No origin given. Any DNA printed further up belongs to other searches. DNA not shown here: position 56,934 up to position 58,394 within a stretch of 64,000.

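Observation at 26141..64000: Five paralogous CRTAC1-like (FG-GAP/UnbV) + TPR gene pairs in 38 kb, with three TPR-centred modules adjacent to multiheme c-type cytochromes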

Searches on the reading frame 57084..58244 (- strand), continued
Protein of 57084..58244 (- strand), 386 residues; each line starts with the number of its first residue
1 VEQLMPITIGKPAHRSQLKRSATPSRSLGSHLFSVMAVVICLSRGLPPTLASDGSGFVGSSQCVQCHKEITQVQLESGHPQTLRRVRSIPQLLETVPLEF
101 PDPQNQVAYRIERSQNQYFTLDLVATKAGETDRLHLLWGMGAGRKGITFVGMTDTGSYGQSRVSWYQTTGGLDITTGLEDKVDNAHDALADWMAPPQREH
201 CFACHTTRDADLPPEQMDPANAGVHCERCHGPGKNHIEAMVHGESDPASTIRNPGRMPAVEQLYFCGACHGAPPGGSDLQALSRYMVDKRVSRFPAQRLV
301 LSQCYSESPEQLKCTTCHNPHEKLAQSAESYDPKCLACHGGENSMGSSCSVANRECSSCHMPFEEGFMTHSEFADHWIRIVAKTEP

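Call 47: find_encoding_contigs(protein=P0078, flank=10000, max_places=2)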
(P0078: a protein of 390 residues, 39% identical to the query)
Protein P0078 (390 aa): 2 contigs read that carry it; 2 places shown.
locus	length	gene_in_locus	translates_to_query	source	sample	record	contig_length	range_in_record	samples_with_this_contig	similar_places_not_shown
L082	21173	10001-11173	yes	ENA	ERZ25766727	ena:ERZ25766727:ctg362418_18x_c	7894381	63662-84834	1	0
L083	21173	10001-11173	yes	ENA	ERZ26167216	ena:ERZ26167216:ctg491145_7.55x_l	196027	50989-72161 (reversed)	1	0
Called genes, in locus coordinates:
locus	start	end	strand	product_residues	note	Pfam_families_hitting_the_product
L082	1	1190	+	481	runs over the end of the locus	PF13701:DDE_Tnp_1_4, PF01609:DDE_Tnp_1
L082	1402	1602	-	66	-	PF07883:Cupin_2 (weak)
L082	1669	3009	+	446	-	-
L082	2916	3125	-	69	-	-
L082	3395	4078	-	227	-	PF12762:DDE_Tnp_IS1595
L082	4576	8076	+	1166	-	PF13620:CarboxypepD_reg, PF25183:OMP_b-brl_4, PF00593:TonB_dep_Rec_b-barrel (weak)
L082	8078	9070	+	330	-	PF13428:TPR_14 (faint), PF13432:TPR_16, PF14559:TPR_19, PF13424:TPR_12 (weak), PF12895:ANAPC3, PF13424:TPR_12 (weak), PF13432:TPR_16 (weak), PF14559:TPR_19 (weak), +7 more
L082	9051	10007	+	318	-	PF13432:TPR_16 (faint), PF13174:TPR_6 (faint), PF13428:TPR_14 (faint), PF00515:TPR_1 (faint), PF07719:TPR_2 (faint), PF13181:TPR_8 (faint), PF13414:TPR_11 (faint)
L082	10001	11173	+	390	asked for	PF22113:Mtrc-MtrF_II-IV_dom (faint), PF14522:Cytochrome_C7 (faint), PF14537:Cytochrom_c3_2 (faint), PF09699:Paired_CXXCH_1 (faint), PF13435:Cytochrome_C554 (weak)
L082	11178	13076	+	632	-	PF13174:TPR_6 (faint), PF13428:TPR_14 (faint), PF00515:TPR_1 (weak), PF07719:TPR_2 (weak), PF13424:TPR_12 (weak), PF14559:TPR_19, PF13432:TPR_16 (weak), PF13414:TPR_11 (weak), +8 more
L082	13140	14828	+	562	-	PF01839:FG-GAP (faint), PF13517:FG-GAP_3, PF07593:UnbV_ASPIC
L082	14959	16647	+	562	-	PF01839:FG-GAP (faint), PF13517:FG-GAP_3, PF07593:UnbV_ASPIC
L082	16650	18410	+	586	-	PF01839:FG-GAP (faint), PF13517:FG-GAP_3, PF07593:UnbV_ASPIC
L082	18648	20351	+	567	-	PF01839:FG-GAP (faint), PF13517:FG-GAP_3, PF07593:UnbV_ASPIC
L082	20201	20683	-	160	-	-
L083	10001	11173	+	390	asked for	PF22113:Mtrc-MtrF_II-IV_dom (faint), PF14522:Cytochrome_C7 (faint), PF14537:Cytochrom_c3_2 (faint), PF09699:Paired_CXXCH_1 (faint), PF13435:Cytochrome_C554 (weak)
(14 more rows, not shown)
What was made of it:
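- Operon example L082: barrel, TPR, TPR, cytochrome, TPR, then four CRTAC1 genes on one strand (call 47).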

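Call 54: find_homologous_proteins(query=L058:9890-11950:+, max_evalue=1e-10)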
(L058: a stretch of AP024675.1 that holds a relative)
Query L058:9890-11950:+ (687 aa): 3807 proteins with E <= 1e-10 among 8000 candidates; the best 120 are listed.
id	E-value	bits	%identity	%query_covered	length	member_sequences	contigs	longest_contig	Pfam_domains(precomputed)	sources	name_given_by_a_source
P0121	0.0e+0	1565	98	100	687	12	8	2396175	PF25063.1,PF13431.13,PF23914.2,PF25062.2,PF13414.13,PF13176.13,PF13428.13,PF14522.12,PF07721.21,PF14559.13,PF24575.2,PF13371.13,PF00515.35,PF12895.14,PF13424.13,PF13432.13,PF13181.13,PF14561.13,PF07719.24,PF13174.13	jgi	jgi:tetratricopeptide (TPR) repeat protein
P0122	3.3e-208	711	51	95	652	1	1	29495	PF09699.16,PF25060.1,PF13414.13,PF12569.15,PF14522.12,PF13374.13,PF07721.21,PF00515.35,PF13424.13,PF14561.13,PF07719.24,PF13174.13,PF13431.13,PF23914.2,PF13176.13,PF13428.13,PF25064.2,PF14559.13,PF13435.12,PF13371.13,PF17874.8,PF12895.14,PF21033.5,PF13432.13,PF13181.13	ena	-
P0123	3.1e-204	698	50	95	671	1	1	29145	PF13431.13,PF23914.2,PF09699.16,PF13414.13,PF13176.13,PF12569.15,PF13428.13,PF14522.12,PF07721.21,PF14559.13,PF13435.12,PF13371.13,PF00515.35,PF12895.14,PF13424.13,PF21033.5,PF13432.13,PF13181.13,PF14561.13,PF07719.24,PF13174.13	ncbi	-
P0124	6.2e-202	691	49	98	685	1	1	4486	PF13431.13,PF23914.2,PF09699.16,PF13414.13,PF13176.13,PF13428.13,PF14522.12,PF13374.13,PF07721.21,PF14559.13,PF13435.12,PF13371.13,PF00515.35,PF13424.13,PF13432.13,PF13181.13,PF07719.24,PF13174.13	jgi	jgi:tetratricopeptide (TPR) repeat protein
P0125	3.5e-198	678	51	94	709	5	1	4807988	PF13431.13,PF23914.2,PF09699.16,PF14537.12,PF13414.13,PF13176.13,PF13428.13,PF25064.2,PF14522.12,PF14559.13,PF13371.13,PF00515.35,PF13424.13,PF21033.5,PF13432.13,PF13429.13,PF13181.13,PF07719.24,PF13174.13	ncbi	-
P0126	2.3e-197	676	48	94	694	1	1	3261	PF03704.24,PF13431.13,PF23914.2,PF09699.16,PF14537.12,PF13414.13,PF13176.13,PF13428.13,PF14522.12,PF13374.13,PF07721.21,PF14559.13,PF13371.13,PF00515.35,PF12895.14,PF13424.13,PF21033.5,PF13432.13,PF13429.13,PF13181.13,PF14561.13,PF07719.24,PF13174.13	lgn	-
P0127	3.2e-196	672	48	94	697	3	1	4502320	PF13431.13,PF23914.2,PF14537.12,PF13414.13,PF21545.4,PF13176.13,PF13428.13,PF14522.12,PF14559.13,PF13435.12,PF13371.13,PF00515.35,PF12895.14,PF13424.13,PF13432.13,PF13181.13,PF07719.24,PF13174.13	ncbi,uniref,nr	ncbi:tetratricopeptide repeat protein [Rhodocaloribacter litoris]|uniref:tetratricopeptide repeat pr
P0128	4.7e-196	671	48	96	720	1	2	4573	PF13431.13,PF09699.16,PF14537.12,PF13414.13,PF13428.13,PF14522.12,PF07721.21,PF14559.13,PF13435.12,PF00515.35,PF13424.13,PF13432.13,PF13181.13,PF14561.13,PF07719.24,PF13174.13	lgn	-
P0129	1.3e-194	667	47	94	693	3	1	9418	PF13431.13,PF23914.2,PF14537.12,PF13414.13,PF13428.13,PF14522.12,PF13374.13,PF07721.21,PF14559.13,PF13371.13,PF00515.35,PF13424.13,PF21033.5,PF13432.13,PF13181.13,PF14561.13,PF07719.24,PF13174.13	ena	-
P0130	1.4e-194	666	47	99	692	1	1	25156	PF13431.13,PF23914.2,PF09699.16,PF14537.12,PF13414.13,PF13176.13,PF13428.13,PF14522.12,PF14559.13,PF13435.12,PF13371.13,PF00515.35,PF13424.13,PF13432.13,PF13181.13,PF07719.24,PF13174.13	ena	-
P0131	2.8e-194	665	48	96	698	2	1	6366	PF25063.1,PF13431.13,PF23914.2,PF14537.12,PF13414.13,PF13176.13,PF13428.13,PF13374.13,PF14559.13,PF13435.12,PF13371.13,PF00515.35,PF12895.14,PF13424.13,PF21033.5,PF13432.13,PF13181.13,PF07719.24,PF13174.13,PF22113.2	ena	-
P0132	5.6e-194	664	46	100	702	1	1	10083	PF13431.13,PF23914.2,PF14537.12,PF13414.13,PF13176.13,PF13428.13,PF14522.12,PF13374.13,PF07721.21,PF14559.13,PF13371.13,PF00515.35,PF12895.14,PF13424.13,PF21033.5,PF13432.13,PF13429.13,PF13181.13,PF07719.24,PF13174.13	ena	-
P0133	5.7e-194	664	48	98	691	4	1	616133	PF13431.13,PF23914.2,PF09699.16,PF13414.13,PF13428.13,PF14522.12,PF07721.21,PF14559.13,PF13435.12,PF13371.13,PF00515.35,PF13424.13,PF13432.13,PF13181.13,PF07719.24,PF13174.13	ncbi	-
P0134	7.3e-194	664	48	95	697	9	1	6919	PF13431.13,PF23914.2,PF09699.16,PF14537.12,PF13414.13,PF13176.13,PF13428.13,PF14522.12,PF07721.21,PF14559.13,PF13371.13,PF00515.35,PF12895.14,PF13424.13,PF13432.13,PF13181.13,PF07719.24,PF13174.13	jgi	-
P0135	8.5e-194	664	48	94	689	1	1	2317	PF25063.1,PF13431.13,PF23914.2,PF09699.16,PF14537.12,PF13414.13,PF13176.13,PF13428.13,PF13374.13,PF07721.21,PF14559.13,PF13435.12,PF13371.13,PF00515.35,PF13424.13,PF21033.5,PF13432.13,PF13181.13,PF07719.24,PF13174.13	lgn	-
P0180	2.5e-185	636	42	99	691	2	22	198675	PF09699.16,PF13414.13,PF14522.12,PF13374.13,PF07721.21,PF00515.35,PF13424.13,PF13429.13,PF07719.24,PF13174.13,PF20308.5,PF25063.1,PF13431.13,PF23914.2,PF14537.12,PF25062.2,PF13176.13,PF13428.13,PF14559.13,PF13435.12,PF13371.13,PF12895.14,PF21033.5,PF13432.13,PF13181.13,PF22113.2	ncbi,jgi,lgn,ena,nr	ncbi:MAG: tetratricopeptide repeat protein [Rhodothermia bacterium]|nr:tetratricopeptide repeat prot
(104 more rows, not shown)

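Call 56: find_encoding_contigs(protein=P0127, flank=9000, max_places=2)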
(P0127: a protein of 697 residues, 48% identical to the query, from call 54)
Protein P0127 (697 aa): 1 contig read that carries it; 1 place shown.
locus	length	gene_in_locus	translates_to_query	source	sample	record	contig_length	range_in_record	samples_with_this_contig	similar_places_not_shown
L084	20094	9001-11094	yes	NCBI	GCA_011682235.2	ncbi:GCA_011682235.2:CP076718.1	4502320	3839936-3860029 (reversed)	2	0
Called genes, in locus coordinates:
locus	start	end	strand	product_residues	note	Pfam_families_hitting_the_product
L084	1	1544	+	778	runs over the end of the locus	PF00403:HMA, PF00122:E1-E2_ATPase, PF00702:Hydrolase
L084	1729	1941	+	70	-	-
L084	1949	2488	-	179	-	PF04978:MST, PF11716:MDMPI_N (weak), PF12867:DinB_2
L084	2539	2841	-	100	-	PF12838:Fer4_7 (faint)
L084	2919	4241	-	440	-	PF00890:FAD_binding_2 (weak), PF01266:DAO, PF07992:Pyr_redox_2 (faint), PF12831:FAD_oxidored (weak), PF13450:NAD_binding_8 (weak), PF21162:ETFQO_UQ-bd, PF26311:ETF-QO_FixC_C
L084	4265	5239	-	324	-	PF01012:ETF, PF00766:ETF_alpha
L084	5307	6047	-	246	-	PF01012:ETF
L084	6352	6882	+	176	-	-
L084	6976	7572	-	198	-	-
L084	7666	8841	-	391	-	PF09376:NurA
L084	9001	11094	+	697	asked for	PF14559:TPR_19 (weak), PF13432:TPR_16, PF00515:TPR_1 (weak), PF07719:TPR_2 (weak), PF13432:TPR_16, PF14559:TPR_19 (weak), PF13424:TPR_12, PF13432:TPR_16, +15 more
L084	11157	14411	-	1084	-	PF13620:CarboxypepD_reg, PF13715:CarbopepD_reg_2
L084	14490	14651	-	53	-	-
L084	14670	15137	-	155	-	-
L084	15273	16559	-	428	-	-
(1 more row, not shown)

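Call 57: find_encoding_contigs(protein=P0180, flank=9000, max_places=3)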
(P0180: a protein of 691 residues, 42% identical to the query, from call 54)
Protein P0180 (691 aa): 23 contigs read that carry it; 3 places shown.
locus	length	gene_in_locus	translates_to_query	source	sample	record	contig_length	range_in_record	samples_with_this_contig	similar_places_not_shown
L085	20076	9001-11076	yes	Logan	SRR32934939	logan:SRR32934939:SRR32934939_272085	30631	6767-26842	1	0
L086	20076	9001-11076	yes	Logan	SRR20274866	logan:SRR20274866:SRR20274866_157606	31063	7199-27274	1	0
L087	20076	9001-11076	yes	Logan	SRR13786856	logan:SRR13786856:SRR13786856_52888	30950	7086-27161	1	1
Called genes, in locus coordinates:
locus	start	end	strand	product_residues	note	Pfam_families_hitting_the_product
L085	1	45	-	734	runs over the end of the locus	PF01966:HD (weak), PF18019:Cas3_HD (weak), PF00270:DEAD, PF00271:Helicase_C, PF22590:Cas3-like_C_2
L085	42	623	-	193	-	-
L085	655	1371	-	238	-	PF01881:Cas_Cas6_C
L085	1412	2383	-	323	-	PF13280:WYL (weak), PF25583:WCX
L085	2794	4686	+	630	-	PF07715:Plug, PF00593:TonB_dep_Rec_b-barrel, PF14905:OMP_b-brl_3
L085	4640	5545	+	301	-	-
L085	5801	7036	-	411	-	PF00180:Iso_dh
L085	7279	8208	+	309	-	PF00294:PfkB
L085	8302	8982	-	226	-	-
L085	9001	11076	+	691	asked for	PF13414:TPR_11 (weak), PF13432:TPR_16, PF23914:TPR_CcmH_CycH (weak), PF13432:TPR_16 (weak), PF00515:TPR_1, PF23914:TPR_CcmH_CycH, PF14559:TPR_19, PF00515:TPR_1, +24 more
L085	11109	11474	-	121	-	PF13473:Cupredoxin_1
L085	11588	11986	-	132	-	PF09917:DUF2147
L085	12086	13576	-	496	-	PF00749:tRNA-synt_1c, PF19269:Anticodon_2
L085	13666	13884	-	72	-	-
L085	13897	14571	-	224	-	PF01712:dNK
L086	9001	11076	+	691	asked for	PF13414:TPR_11 (weak), PF13432:TPR_16, PF23914:TPR_CcmH_CycH (weak), PF13432:TPR_16 (weak), PF00515:TPR_1, PF23914:TPR_CcmH_CycH, PF14559:TPR_19, PF00515:TPR_1, +24 more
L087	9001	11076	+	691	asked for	PF13414:TPR_11 (weak), PF13432:TPR_16, PF23914:TPR_CcmH_CycH (weak), PF13432:TPR_16 (weak), PF00515:TPR_1, PF23914:TPR_CcmH_CycH, PF14559:TPR_19, PF00515:TPR_1, +24 more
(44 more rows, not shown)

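Call 58: predict_structure(alignment_id=A1)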
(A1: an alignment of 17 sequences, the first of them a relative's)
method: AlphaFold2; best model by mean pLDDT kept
length: 382 residues; sequences in the alignment: 17
mean_pLDDT: 61.0   pTM: 0.54
mean pLDDT of the five models: 61.0, 59.8, 54.0, 52.6, 52.4
residues with pLDDT >= 90: 65; 70-90: 58; 50-70: 108; < 50: 151
segments of 3 or more residues with pLDDT < 50: 1-24, 39-50, 73-76, 259-279, 284-322, 326-328, 338-342, 349-382
pLDDT, mean of each block of 10 residues (from residue 1): 34 33 50 51 37 58 60 56 90 93 97 95 97 77 86 90 81 80 91 68 72 73 62 67 58 50 43 44 47 38 34 35 50 50 49 42 38 43 39
secondary structure, 60 per line:
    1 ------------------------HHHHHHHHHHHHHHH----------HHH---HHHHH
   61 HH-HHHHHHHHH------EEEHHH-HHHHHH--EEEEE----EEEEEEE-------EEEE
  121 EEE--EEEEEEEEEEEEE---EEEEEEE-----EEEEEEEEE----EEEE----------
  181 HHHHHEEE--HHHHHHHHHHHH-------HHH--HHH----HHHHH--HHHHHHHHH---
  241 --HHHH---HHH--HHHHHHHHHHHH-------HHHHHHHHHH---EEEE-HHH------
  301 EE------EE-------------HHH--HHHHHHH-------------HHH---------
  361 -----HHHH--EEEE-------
elements in order: H25-39 H56-62 H64-72 E79-81 H86-91 E94-98 E103-109 E117-123 E126-138 E142-148 E154-162 E167-170 H181-185 E186-188 H191-202 H222-226 H229-237 H243-246 H255-266 H274-283 E287-290 H329-335 H366-369 E372-375
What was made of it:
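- The model of the window's own cytochrome is poor (pLDDT 61, call 58).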

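Call 62: fold_search(model_id=the predicted structure, library=pdb)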
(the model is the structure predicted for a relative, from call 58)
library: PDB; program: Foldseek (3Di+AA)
matches with E <= 10: 461; with E <= 0.001: 1
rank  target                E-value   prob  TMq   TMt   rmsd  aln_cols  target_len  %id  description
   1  6i5b_B                8.2e-04  1.00  0.27  0.23   8.5       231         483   19  Crystal Structure of Outer Cell Wall Cytochrome OcwA (released 2019-09-25)
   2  6i5b_A                1.1e-03  1.00  0.28  0.23   8.2       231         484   19  Crystal Structure of Outer Cell Wall Cytochrome OcwA (released 2019-09-25)
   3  5txe_A                7.4e-02  0.57  0.12  0.07  11.6        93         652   15  AtxE2 Isopeptidase - S527A Variant with Astexin3-dC4 Bound (released 2016-12-21)
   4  5efv_C                1.9e-01  0.18  0.10  0.07  18.0       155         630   12  The host-recognition device of Staphylococcus aureus phage Phi11 (released 2016-05-25)
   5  5efv_A                2.1e-01  0.14  0.09  0.06  20.4       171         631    9  The host-recognition device of Staphylococcus aureus phage Phi11 (released 2016-05-25)
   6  5yvq_A                2.2e-01  0.03  0.08  0.08  35.2       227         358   10  Complex of Mu phage tail fiber and its chaperone (released 2019-05-22)
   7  6tm5_I                3.1e-01  0.35  0.12  0.07   9.6       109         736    6  Cryo-EM structure of the Anaphase-promoting complex/Cyclosome, in complex with the Nek2A substrate at 3.9 angstrom res (released 2020-02-19)
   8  5txc_A                3.4e-01  0.25  0.11  0.07  12.1       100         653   14  AtxE2 Isopeptidase - APO (released 2016-12-21)
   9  3fgb_B                3.6e-01  0.11  0.10  0.10  14.6       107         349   13  Crystal structure of the Q89ZH8_BACTN protein from Bacteroides thetaiotaomicron. Northeast Structural Genomics Consort (released 2008-12-23)
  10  8ah9                  4.1e-01  0.16  0.12  0.30  10.0       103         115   10  De novo retro-aldolase RAbetaB-16.1 (released 2023-08-16)
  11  8h0h_A                4.1e-01  0.13  0.10  0.22  15.9       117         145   13  Hypotethical protein from Mycobacterium tuberculsosis (released 2023-09-06)
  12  6pon_B                5.4e-01  0.04  0.11  0.14  17.1       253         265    8  CRYSTAL STRUCTURE OF THE N-TERMINAL DOMAIN OF FIBRONECTIN- BINDING PROTEIN PAVA FROM STREPTOCOCCUS PNEUMONIAE (released 2019-07-31)
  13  2fkj_A                5.7e-01  0.20  0.09  0.10  12.0        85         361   13  The crystal structure of engineered OspA (released 2006-11-21)
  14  5yzn_C                5.7e-01  0.15  0.10  0.06  11.9       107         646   16  Crystal structure of S9 peptidase (active form) from Deinococcus radiodurans R1 (released 2018-11-14)
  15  8oxa_A                6.1e-01  0.16  0.12  0.05  13.7       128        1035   14  Cryo-EM structure of ATP8B1-CDC50A in E2-Pi conformation with occluded PS (released 2023-11-29)
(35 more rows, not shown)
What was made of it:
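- On Multihaem c-type cytochrome (NrfA / c554 / OcwA superfamily): Foldseek top hit is OcwA, though on a low-confidence model (call 62).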
